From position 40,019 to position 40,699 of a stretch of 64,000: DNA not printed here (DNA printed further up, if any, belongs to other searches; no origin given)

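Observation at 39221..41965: Two tandem solitary EctC-like cupins sandwiched between two EamA/DMT transporters, no ectA/ectB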

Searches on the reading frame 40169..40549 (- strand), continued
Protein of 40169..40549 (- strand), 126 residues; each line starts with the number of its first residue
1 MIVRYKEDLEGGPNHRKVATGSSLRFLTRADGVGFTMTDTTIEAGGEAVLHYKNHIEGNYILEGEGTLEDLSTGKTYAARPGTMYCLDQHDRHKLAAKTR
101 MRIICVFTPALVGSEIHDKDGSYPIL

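Call 23: find_encoding_contigs(protein=P0024, flank=10000, max_places=3)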
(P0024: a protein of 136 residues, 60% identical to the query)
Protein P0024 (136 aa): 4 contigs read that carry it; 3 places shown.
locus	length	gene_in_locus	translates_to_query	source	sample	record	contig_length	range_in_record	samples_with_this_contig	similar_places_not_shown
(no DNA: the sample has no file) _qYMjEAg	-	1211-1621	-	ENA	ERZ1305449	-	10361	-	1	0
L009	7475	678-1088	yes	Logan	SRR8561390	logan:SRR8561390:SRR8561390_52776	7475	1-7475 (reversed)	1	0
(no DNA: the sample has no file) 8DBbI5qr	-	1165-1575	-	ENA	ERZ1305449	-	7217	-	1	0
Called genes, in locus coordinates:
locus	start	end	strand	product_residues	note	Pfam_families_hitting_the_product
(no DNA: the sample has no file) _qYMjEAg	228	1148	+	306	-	PF00892:EamA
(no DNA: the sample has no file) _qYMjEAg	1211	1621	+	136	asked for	PF06339:Ectoine_synth, PF07883:Cupin_2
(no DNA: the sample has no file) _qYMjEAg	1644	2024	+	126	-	PF06339:Ectoine_synth, PF07883:Cupin_2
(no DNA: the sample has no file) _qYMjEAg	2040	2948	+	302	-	PF00892:EamA, PF04142:Nuc_sug_transp (faint), PF00892:EamA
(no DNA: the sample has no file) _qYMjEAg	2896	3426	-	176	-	PF09411:PagL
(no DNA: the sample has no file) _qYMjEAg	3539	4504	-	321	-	PF00561:Abhydrolase_1, PF12146:Hydrolase_4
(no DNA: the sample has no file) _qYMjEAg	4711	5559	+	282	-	PF00565:SNase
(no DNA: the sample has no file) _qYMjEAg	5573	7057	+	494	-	PF01435:Peptidase_M48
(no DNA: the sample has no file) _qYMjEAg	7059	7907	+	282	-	PF12146:Hydrolase_4 (weak), PF00561:Abhydrolase_1, PF12697:Abhydrolase_6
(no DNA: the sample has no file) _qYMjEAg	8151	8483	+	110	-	PF08734:GYD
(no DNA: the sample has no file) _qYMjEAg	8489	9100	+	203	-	-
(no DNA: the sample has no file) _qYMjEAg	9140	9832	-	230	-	PF13489:Methyltransf_23, PF00891:Methyltransf_2 (faint), PF13649:Methyltransf_25, PF08241:Methyltransf_11, PF08242:Methyltransf_12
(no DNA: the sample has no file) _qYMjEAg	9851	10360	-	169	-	?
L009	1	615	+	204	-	?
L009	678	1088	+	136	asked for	PF06339:Ectoine_synth, PF07883:Cupin_2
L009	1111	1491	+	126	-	PF06339:Ectoine_synth, PF07883:Cupin_2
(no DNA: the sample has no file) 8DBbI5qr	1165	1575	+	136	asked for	PF06339:Ectoine_synth, PF07883:Cupin_2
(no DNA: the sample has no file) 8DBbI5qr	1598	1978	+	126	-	PF06339:Ectoine_synth, PF07883:Cupin_2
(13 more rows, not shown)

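Call 24: search_protein_families(library=ncbifam, proteins=[L001:8318-9571:+, L007:8739-9992:+], max_evalue=0.001)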
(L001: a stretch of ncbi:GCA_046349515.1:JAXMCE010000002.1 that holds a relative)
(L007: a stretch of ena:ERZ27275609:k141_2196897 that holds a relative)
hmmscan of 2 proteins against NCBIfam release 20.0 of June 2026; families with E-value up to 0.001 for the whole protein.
L001:8318-9571:+ (417 aa): 11 families
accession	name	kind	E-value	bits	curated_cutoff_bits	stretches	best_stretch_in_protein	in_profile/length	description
TIGR03812.1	tyr_de_CO2_Arch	equivalog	1.7e-71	241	299.4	1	15-394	4-372/375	tyrosine decarboxylase MfnA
TIGR01788.1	Glu-decarb-GAD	equivalog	2.6e-22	79.1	380.4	1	67-333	73-349/431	glutamate decarboxylase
NF052646.1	DABADecarRhbB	equivalog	2.3e-16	59.5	900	1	75-262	138-326/491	L-2,4-diaminobutyrate decarboxylase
NF002748.0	PRK02769.1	equivalog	3.4e-14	52.3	305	1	74-341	65-324/382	histidine decarboxylase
TIGR03799.1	NOD_PanD_pyr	equivalog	5.9e-08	31.6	606.1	1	120-316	204-406/522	pyridoxal-dependent aspartate 1-decarboxylase PanP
NF004770.0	PRK06108.1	subfamily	3.6e-05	22.7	422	1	97-209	101-210/396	pyridoxal phosphate-dependent aminotransferase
NF003346.0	PRK04366.1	equivalog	0.00015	20.7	441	1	99-177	141-218/487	aminomethyl-transferring glycine dehydrogenase subunit GcvPB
TIGR03811.1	tyr_de_CO2_Ent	equivalog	0.00035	19.2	905.3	0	128-197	225-303/608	tyrosine decarboxylase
NF005732.0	PRK07550.1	equivalog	0.00046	19.4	366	1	129-210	121-207/389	aminotransferase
TIGR03402.1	FeS_nifS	equivalog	0.00056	18.8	530.75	0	97-260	64-212/379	cysteine desulfurase NifS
NF006003.0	PRK08133.1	equivalog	0.0009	18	522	0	74-216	62-195/396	O-succinylhomoserine sulfhydrylase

L007:8739-9992:+ (417 aa): 10 families
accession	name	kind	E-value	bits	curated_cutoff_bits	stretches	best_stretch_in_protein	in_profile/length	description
TIGR03812.1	tyr_de_CO2_Arch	equivalog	4.1e-72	243.1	299.4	1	17-395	5-373/375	tyrosine decarboxylase MfnA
TIGR01788.1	Glu-decarb-GAD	equivalog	1.2e-20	73.6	380.4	1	67-368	72-390/431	glutamate decarboxylase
NF052646.1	DABADecarRhbB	equivalog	2.5e-17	62.6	900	1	76-263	138-326/491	L-2,4-diaminobutyrate decarboxylase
NF002748.0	PRK02769.1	equivalog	1.4e-15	56.9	305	1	65-339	56-322/382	histidine decarboxylase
TIGR03402.1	FeS_nifS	equivalog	1.1e-07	31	530.75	1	97-263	63-214/379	cysteine desulfurase NifS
TIGR03799.1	NOD_PanD_pyr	equivalog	3.3e-07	29.1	606.1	1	170-266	262-353/522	pyridoxal-dependent aspartate 1-decarboxylase PanP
NF002806.0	PRK02948.1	subfamily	1.1e-06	27.9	304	1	62-257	25-210/381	IscS subfamily cysteine desulfurase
NF004770.0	PRK06108.1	subfamily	1.3e-05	24.2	422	1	127-211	121-211/396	pyridoxal phosphate-dependent aminotransferase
TIGR01265.1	tyr_nico_aTase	subfamily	3.9e-05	22.8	292.45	1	128-217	122-216/403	tyrosine/nicotianamine family aminotransferase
TIGR03235.1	DNA_S_dndA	equivalog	5.7e-05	22.6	480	1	99-261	65-214/353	cysteine desulfurase DndA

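Call 25: search_solved_structures(query=L001:8318-9571:+, max_evalue=1e-10)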
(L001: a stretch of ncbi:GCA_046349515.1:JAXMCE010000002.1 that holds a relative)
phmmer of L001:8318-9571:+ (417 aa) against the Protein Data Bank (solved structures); distinct sequences matched with E-value up to 1e-10: 25.
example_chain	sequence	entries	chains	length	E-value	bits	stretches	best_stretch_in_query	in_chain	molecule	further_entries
3mad_A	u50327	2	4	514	1.9e-92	313.3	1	7-416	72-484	Sphingosine-1-phosphate lyase | Putative sphingosine-1-phosphate lyase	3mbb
3maf_A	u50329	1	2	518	2e-92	313.2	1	7-416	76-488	sphingosine-1-phosphate lyase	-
5eud_A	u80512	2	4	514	5.4e-92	311.8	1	7-416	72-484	Putative sphingosine-1-phosphate lyase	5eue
3mau_A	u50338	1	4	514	1.6e-91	310.2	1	7-416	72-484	sphingosine-1-phosphate lyase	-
5k1r_A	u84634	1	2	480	4.4e-84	285.7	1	6-402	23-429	Burkholderia pseudomallei sphingosine-1-phosphate lyase Bpss2021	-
8cmx_A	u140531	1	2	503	1.2e-79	271.2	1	6-411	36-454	Sphinganine-1-phosphate aldolase BST1, putative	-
3mc6_A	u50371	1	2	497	4.7e-79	269.2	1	7-403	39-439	Sphingosine-1-phosphate lyase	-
8ayf_A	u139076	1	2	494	3.5e-75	256.4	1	6-416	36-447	Sphingosine-1-phosphate lyase 1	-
4q6r_A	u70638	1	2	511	3.9e-75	256.2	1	6-416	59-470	Sphingosine-1-phosphate lyase 1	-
4w8i_A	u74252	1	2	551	2.6e-45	158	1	61-403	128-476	Probable sphingosine-1-phosphate lyase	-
3f9t_A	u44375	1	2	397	4.5e-28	101.2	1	8-313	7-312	L-tyrosine decarboxylase MfnA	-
6m4y_A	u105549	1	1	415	4.9e-28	101.1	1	8-313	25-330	L-tyrosine/L-aspartate decarboxylase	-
6jy1_A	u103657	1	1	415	4.9e-28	101.1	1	8-313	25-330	L-tyrosine/L-aspartate decarboxylase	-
6ldr_A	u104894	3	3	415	3.3e-27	98.4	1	8-313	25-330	L-tyrosine/L-aspartate decarboxylase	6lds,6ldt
4rit_B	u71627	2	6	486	1.2e-19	73.5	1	67-338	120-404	Pyridoxal-dependent decarboxylase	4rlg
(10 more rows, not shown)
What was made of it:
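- The PLP gene's best PDB matches are SPLs at E 2e-92 (call 25).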

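Call 36: find_encoding_contigs(protein=P0059, flank=8000, max_places=3)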
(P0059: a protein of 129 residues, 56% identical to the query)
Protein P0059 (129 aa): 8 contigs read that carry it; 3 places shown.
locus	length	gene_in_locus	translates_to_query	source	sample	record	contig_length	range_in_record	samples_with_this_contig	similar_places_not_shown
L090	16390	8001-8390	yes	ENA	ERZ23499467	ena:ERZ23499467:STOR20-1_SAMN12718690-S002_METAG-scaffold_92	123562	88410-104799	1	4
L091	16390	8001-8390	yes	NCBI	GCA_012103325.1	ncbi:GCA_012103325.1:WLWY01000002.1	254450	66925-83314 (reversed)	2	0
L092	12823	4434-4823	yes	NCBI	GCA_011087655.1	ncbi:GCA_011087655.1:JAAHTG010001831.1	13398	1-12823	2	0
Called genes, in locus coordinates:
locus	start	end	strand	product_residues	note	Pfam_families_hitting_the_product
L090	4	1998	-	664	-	PF05226:CHASE2, PF00211:Guanylate_cyc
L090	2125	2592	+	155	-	PF04773:FecR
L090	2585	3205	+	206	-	PF00691:OmpA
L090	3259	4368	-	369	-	PF02668:TauD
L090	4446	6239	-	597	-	-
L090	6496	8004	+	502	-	PF07364:DUF1485, PF07171:MlrC_C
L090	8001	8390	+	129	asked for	PF06339:Ectoine_synth, PF07883:Cupin_2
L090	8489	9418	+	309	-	PF00106:adh_short, PF08659:KR, PF13561:adh_short_C2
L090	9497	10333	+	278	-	PF00890:FAD_binding_2, PF01266:DAO (faint), PF07992:Pyr_redox_2 (faint), PF12831:FAD_oxidored (weak)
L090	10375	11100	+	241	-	PF00890:FAD_binding_2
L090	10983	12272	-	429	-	PF00355:Rieske, PF19301:LigXa_C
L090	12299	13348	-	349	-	PF02900:LigB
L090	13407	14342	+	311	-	PF02826:2-Hacid_dh_C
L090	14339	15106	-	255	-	PF00106:adh_short, PF08659:KR, PF13561:adh_short_C2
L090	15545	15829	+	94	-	PF09411:PagL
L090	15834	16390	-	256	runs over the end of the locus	PF00378:ECH_1, PF16113:ECH_2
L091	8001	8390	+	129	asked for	PF06339:Ectoine_synth, PF07883:Cupin_2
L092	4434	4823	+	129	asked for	PF06339:Ectoine_synth, PF07883:Cupin_2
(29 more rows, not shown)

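Call 37: find_encoding_contigs(protein=P0052, flank=8000, max_places=3)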
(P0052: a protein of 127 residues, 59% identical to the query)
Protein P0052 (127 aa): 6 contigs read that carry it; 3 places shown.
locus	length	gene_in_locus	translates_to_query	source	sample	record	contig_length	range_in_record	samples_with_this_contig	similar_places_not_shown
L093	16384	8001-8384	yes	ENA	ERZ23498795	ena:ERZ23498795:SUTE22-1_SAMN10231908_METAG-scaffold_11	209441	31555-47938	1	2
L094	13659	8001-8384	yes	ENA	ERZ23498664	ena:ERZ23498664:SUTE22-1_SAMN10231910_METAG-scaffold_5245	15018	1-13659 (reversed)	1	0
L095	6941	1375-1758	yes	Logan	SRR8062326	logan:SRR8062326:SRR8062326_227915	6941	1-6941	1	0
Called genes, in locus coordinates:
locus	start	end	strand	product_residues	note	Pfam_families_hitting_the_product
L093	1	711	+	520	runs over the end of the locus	PF01039:Carboxyl_trans, PF03255:ACCA (faint)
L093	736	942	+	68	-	PF04102:SlyX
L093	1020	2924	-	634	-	PF05787:PhoX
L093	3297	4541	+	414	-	PF07690:MFS_1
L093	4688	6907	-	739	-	PF25800:FimV_N, PF01476:LysM (faint)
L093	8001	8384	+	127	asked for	PF06339:Ectoine_synth, PF07883:Cupin_2 (weak)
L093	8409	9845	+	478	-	-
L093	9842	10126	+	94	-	PF24696:UGSC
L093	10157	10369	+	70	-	PF24696:UGSC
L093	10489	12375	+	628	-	PF00664:ABC_membrane, PF00005:ABC_tran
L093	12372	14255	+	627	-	PF00664:ABC_membrane, PF00005:ABC_tran, PF02463:SMC_N (faint)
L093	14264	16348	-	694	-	PF00009:GTP_EFTU, PF03144:GTP_EFTU_D2, PF22042:EF-G_D2, PF14492:EFG_III, PF03764:EFG_IV, PF00679:EFG_C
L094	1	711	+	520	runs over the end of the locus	PF01039:Carboxyl_trans, PF03255:ACCA (faint)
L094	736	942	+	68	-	PF04102:SlyX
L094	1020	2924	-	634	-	PF05787:PhoX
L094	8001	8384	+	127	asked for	PF06339:Ectoine_synth, PF07883:Cupin_2 (weak)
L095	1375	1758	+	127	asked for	PF06339:Ectoine_synth, PF07883:Cupin_2 (weak)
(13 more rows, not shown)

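Call 56: find_homologous_proteins(query=L007:8739-9992:+, max_evalue=1e-30)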
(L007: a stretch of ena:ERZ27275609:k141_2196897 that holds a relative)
Query L007:8739-9992:+ (417 aa): 5416 proteins with E <= 1e-30 among 8000 candidates; the best 120 are listed.
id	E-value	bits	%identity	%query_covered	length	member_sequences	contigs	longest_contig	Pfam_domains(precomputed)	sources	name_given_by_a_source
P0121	1.7e-269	911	96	100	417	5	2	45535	PF00282.26,PF00155.28,PF00266.26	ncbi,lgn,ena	-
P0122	2.3e-241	819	91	95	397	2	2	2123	PF00282.26,PF00155.28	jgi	jgi:glutamate/tyrosine decarboxylase-like PLP-dependent enzyme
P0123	7.2e-207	705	74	100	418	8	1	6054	PF00282.26,PF00155.28,PF00266.26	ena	-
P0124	3.3e-196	670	71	100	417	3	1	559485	PF00282.26,PF00155.28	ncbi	ncbi:MAG: aspartate aminotransferase family protein [Alphaproteobacteria bacterium]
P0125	6.9e-193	659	70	100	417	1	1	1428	PF00282.26,PF00155.28,PF00266.26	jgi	jgi:sphinganine-1-phosphate aldolase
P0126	1.2e-192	658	70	100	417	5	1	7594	PF00282.26,PF00155.28,PF00266.26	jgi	jgi:sphinganine-1-phosphate aldolase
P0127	3.3e-189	647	69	99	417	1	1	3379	PF00282.26,PF00155.28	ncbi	-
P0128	4.0e-189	647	69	100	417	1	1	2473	PF00282.26,PF00155.28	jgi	jgi:glutamate/tyrosine decarboxylase-like PLP-dependent enzyme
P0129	2.2e-187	641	69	100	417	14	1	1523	PF00282.26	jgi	-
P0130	1.5e-185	635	68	100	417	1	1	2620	PF00282.26,PF00155.28,PF00266.26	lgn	-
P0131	9.5e-184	629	68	100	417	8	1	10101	PF00282.26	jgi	jgi:sphinganine-1-phosphate aldolase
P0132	2.4e-182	624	67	99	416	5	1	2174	PF00282.26,PF00155.28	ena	-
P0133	1.5e-177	608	64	100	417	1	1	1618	PF00282.26,PF00155.28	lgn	-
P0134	1.1e-176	606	65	100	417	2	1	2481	PF00282.26,PF00155.28,PF00266.26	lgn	-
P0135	4.2e-167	574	59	99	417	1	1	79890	PF00282.26,PF00155.28,PF00266.26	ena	-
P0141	7.7e-161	553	60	99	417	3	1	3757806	PF00282.26,PF00266.26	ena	-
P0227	1.6e-142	493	51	99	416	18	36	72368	PF00282.26,PF00266.26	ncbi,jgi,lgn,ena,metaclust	jgi:glutamate/tyrosine decarboxylase-like PLP-dependent enzyme|metaclust:\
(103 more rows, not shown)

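Call 57: find_encoding_contigs(protein=P0141, flank=6000, max_places=2)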
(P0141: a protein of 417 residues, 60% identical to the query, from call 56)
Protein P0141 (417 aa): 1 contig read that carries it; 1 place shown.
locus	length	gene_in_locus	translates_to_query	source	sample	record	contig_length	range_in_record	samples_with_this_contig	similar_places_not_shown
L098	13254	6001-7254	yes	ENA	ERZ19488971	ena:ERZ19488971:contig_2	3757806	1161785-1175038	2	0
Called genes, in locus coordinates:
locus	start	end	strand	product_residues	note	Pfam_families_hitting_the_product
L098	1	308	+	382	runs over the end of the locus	PF00005:ABC_tran, PF13304:AAA_21 (faint)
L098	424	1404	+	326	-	PF00528:BPD_transp_1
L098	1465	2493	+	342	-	PF04069:OpuAC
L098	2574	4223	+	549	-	PF07969:Amidohydro_3, PF01979:Amidohydro_1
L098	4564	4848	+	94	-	PF14026:SCO4226-like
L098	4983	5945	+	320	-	PF00296:Bac_luciferase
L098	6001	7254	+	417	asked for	PF00282:Pyridoxal_deC, PF00266:Aminotran_5 (weak)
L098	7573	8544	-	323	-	PF22814:WelO5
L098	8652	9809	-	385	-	PF04909:Amidohydro_2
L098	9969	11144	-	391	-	PF13433:Peripla_BP_5, PF13458:Peripla_BP_6, PF01094:ANF_receptor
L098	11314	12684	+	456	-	PF02653:BPD_transp_2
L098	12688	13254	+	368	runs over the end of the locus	PF02653:BPD_transp_2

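Call 58: find_encoding_contigs(protein=P0227, flank=6000, max_places=3)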
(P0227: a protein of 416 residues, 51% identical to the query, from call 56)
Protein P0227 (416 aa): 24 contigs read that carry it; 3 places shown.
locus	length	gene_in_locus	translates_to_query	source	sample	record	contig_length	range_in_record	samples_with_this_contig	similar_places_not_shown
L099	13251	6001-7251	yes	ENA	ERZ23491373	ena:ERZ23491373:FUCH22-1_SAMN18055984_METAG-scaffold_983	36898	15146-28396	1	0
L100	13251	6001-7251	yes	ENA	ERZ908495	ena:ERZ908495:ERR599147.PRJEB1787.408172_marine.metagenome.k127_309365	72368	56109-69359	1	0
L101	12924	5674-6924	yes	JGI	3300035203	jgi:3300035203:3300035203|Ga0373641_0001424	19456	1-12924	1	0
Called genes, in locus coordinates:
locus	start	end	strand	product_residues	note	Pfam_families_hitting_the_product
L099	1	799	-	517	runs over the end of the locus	PF06253:MTTB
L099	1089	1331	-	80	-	-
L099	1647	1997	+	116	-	PF02635:DsrE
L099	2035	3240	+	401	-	PF07992:Pyr_redox_2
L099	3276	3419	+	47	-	-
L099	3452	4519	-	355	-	PF00389:2-Hacid_dh, PF02826:2-Hacid_dh_C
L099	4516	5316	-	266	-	PF03328:HpcH_HpaI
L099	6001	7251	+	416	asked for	PF00282:Pyridoxal_deC, PF00266:Aminotran_5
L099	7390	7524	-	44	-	-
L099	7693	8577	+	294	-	PF00795:CN_hydrolase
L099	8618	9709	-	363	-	PF00005:ABC_tran, PF13304:AAA_21 (faint), PF17912:OB_MalK, PF08402:TOBE_2 (weak)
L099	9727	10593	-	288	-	PF00528:BPD_transp_1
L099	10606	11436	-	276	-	PF00528:BPD_transp_1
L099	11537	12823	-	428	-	PF01547:SBP_bac_1, PF13416:SBP_bac_8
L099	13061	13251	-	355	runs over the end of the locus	PF01717:Meth_synt_2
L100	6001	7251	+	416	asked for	PF00282:Pyridoxal_deC, PF00266:Aminotran_5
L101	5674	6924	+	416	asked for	PF00282:Pyridoxal_deC, PF00266:Aminotran_5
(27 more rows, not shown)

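Call 59: find_encoding_contigs(protein=P0114, flank=5000, max_places=2)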
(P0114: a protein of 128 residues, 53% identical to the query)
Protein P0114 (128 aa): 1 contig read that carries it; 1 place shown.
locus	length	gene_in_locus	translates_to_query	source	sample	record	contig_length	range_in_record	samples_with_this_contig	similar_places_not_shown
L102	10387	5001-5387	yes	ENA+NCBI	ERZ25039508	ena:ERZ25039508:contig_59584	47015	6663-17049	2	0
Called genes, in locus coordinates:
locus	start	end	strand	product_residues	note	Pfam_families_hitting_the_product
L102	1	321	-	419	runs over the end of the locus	PF04262:Glu_cys_ligase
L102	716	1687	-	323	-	PF19420:DDAH_eukar, PF02274:ADI (faint)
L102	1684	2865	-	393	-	PF01546:Peptidase_M20, PF07687:M20_dimer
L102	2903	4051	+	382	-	PF01321:Creatinase_N, PF00557:Peptidase_M24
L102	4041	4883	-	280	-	PF04072:LCM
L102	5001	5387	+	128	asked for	PF06339:Ectoine_synth, PF07883:Cupin_2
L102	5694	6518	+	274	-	PF09828:ChrB_C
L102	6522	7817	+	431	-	PF02417:Chromate_transp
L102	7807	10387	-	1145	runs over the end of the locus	PF00082:Peptidase_S8, PF00092:VWA, PF13519:VWA_2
